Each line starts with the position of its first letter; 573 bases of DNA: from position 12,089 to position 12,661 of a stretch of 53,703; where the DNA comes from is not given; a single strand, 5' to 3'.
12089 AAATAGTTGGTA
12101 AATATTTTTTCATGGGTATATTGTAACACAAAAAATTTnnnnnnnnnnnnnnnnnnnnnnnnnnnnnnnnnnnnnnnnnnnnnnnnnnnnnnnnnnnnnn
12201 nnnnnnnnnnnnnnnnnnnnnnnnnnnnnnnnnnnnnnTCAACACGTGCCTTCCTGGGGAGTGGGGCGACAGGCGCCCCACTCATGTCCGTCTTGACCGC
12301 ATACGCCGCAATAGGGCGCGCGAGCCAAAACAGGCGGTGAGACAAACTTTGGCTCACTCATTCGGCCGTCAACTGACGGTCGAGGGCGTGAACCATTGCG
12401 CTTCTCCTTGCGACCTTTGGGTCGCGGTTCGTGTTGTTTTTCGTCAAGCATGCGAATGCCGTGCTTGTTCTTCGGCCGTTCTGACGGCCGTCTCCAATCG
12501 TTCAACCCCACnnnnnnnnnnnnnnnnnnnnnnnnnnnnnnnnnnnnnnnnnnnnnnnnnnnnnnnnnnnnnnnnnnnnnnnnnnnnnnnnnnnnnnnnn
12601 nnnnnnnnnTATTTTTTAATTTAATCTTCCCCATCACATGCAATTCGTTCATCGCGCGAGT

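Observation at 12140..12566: Orphan SD-led mini-gene for a basic CCHC zinc-knuckle protein with a structured 3' tail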

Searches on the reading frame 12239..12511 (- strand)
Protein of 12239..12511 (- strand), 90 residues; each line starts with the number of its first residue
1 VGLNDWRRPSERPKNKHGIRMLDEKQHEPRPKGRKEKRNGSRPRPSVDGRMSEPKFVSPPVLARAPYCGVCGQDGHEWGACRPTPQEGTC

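Call 13: search_protein_families(library=pfam, proteins=[window:12239-12511:-], max_evalue=1)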
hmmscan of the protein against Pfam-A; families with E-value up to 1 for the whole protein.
window:12239-12511:- (90 aa): 0 families

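Call 14: find_homologous_proteins(query=window:12239-12511:-, max_evalue=10)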
Query window:12239-12511:- (90 aa): 1 proteins with E <= 10 among 1 candidates.
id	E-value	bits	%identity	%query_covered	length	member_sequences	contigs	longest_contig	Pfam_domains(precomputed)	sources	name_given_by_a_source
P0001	1.4e-56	207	100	100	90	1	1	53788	-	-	-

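Call 35: search_protein_families(library=pfam, proteins=[window:12239-12511:-], max_evalue=10)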
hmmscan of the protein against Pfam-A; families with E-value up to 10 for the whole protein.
window:12239-12511:- (90 aa): 0 families

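Call 36: search_protein_representatives(protein=window:12239-12511:-)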
Query: 90 residues. Proteins with E-value up to 0.001 (for the whole library): 3; up to 1e-10: 1; up to 1e-30: 1. The best 3 are listed.
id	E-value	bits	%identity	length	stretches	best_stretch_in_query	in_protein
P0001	4.5e-57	207.1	100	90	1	1-90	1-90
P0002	3.3e-08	50.2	26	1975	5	5-56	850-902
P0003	6.8e-06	42.7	40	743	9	22-45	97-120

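Call 49: find_related_loci(query=window:12239-12511:-, collection=viral_contigs, flank=5000)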
Query window:12239-12511:- (90 aa) in viral_contigs; peptide patterns used: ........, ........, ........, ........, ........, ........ (x = any residue, [..] = any of these).
17 stretches matched a pattern, but none encodes a relative of the query by tblastn (E <= 1e-3).

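Call 53: search_solved_structures(query=window:12239-12511:-, max_evalue=10, show_alignments=3)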
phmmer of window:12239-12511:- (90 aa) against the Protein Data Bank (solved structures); distinct sequences matched with E-value up to 10: 3.
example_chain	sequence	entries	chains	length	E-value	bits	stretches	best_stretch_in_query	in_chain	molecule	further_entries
7pvm_A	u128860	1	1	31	0.29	15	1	63-84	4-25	5'-3' exoribonuclease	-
6ie0_A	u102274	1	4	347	1.3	12.9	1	51-78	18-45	(R,R)-butanediol dehydrogenase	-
7oyc_G1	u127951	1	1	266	6.3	10.7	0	31-74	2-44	60S ribosomal protein L7a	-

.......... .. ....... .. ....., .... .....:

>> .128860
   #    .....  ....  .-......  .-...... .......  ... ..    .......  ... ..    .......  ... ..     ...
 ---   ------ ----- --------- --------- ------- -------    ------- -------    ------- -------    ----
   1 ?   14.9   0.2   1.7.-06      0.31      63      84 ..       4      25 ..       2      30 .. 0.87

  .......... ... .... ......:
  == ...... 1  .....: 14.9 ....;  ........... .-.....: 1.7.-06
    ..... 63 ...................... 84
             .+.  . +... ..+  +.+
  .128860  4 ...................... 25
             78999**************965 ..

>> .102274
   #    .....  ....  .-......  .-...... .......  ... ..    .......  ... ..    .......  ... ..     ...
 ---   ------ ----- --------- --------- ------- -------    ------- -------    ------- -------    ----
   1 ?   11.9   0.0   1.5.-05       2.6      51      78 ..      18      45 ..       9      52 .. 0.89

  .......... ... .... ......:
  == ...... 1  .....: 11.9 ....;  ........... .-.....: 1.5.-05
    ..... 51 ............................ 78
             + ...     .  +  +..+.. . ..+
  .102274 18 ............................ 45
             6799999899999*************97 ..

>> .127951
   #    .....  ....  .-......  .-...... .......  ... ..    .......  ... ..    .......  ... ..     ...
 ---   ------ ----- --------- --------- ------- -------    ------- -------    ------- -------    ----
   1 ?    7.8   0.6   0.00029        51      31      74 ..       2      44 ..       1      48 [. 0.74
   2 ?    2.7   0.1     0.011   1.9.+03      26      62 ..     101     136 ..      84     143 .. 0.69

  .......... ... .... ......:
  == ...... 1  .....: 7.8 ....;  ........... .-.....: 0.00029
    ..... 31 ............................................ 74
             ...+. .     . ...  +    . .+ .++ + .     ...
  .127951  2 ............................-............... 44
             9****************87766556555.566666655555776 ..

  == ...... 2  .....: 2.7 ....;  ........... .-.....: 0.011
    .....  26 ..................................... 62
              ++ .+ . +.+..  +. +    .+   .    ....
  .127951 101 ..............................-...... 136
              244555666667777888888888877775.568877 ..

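Call 81: search_protein_families(library=phrogs, proteins=[window:12242-12505:-], max_evalue=1)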
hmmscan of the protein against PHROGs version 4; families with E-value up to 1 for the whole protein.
seq(88 aa): 1 family
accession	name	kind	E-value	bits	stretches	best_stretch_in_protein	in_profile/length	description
phrog_25181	-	moron, auxiliary metabolic gene and host takeover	0.18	12.5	1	18-40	24-45/61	membrane protein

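Call 82: search_protein_families(library=ncbifam, proteins=[window:12242-12505:-], max_evalue=1)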
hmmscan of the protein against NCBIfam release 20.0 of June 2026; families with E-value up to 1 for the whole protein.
seq(88 aa): 0 families

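Call 83: search_protein_families(library=padloc, proteins=[window:12242-12505:-], max_evalue=1)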
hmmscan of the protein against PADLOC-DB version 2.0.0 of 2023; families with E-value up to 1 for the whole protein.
seq(88 aa): 0 families

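Call 87: predict_structure(protein=window:12239-12505:-)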
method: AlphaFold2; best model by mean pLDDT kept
length: 88 residues; sequences in the alignment: 1
mean_pLDDT: 55.6   pTM: 0.16
mean pLDDT of the five models: 55.6, 55.0, 52.8, 52.7, 51.9
residues with pLDDT >= 90: 0; 70-90: 11; 50-70: 42; < 50: 35
segments of 3 or more residues with pLDDT < 50: 49-51, 59-63, 65-68, 70-72, 74-76, 78-88
pLDDT, mean of each block of 10 residues (from residue 1): 56 72 63 66 54 50 48 46 44
secondary structure, 60 per line:
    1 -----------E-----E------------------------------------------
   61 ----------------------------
elements in order:

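Call 92: find_related_loci(query=A5, collection=viral_contigs, flank=3000)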
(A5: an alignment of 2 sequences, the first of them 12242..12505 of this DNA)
Query A5 (88 aa) in viral_contigs; peptide patterns used: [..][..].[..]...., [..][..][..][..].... (x = any residue, [..] = any of these).
60 stretches matched a pattern, but none encodes a relative of the query by tblastn (E <= 1e-3).

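Call 93: search_solved_structures(query=A5, max_evalue=10, show_alignments=2)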
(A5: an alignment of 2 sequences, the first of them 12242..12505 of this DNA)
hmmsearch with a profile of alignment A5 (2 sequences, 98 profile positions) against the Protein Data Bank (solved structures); distinct sequences matched with E-value up to 10: 0.
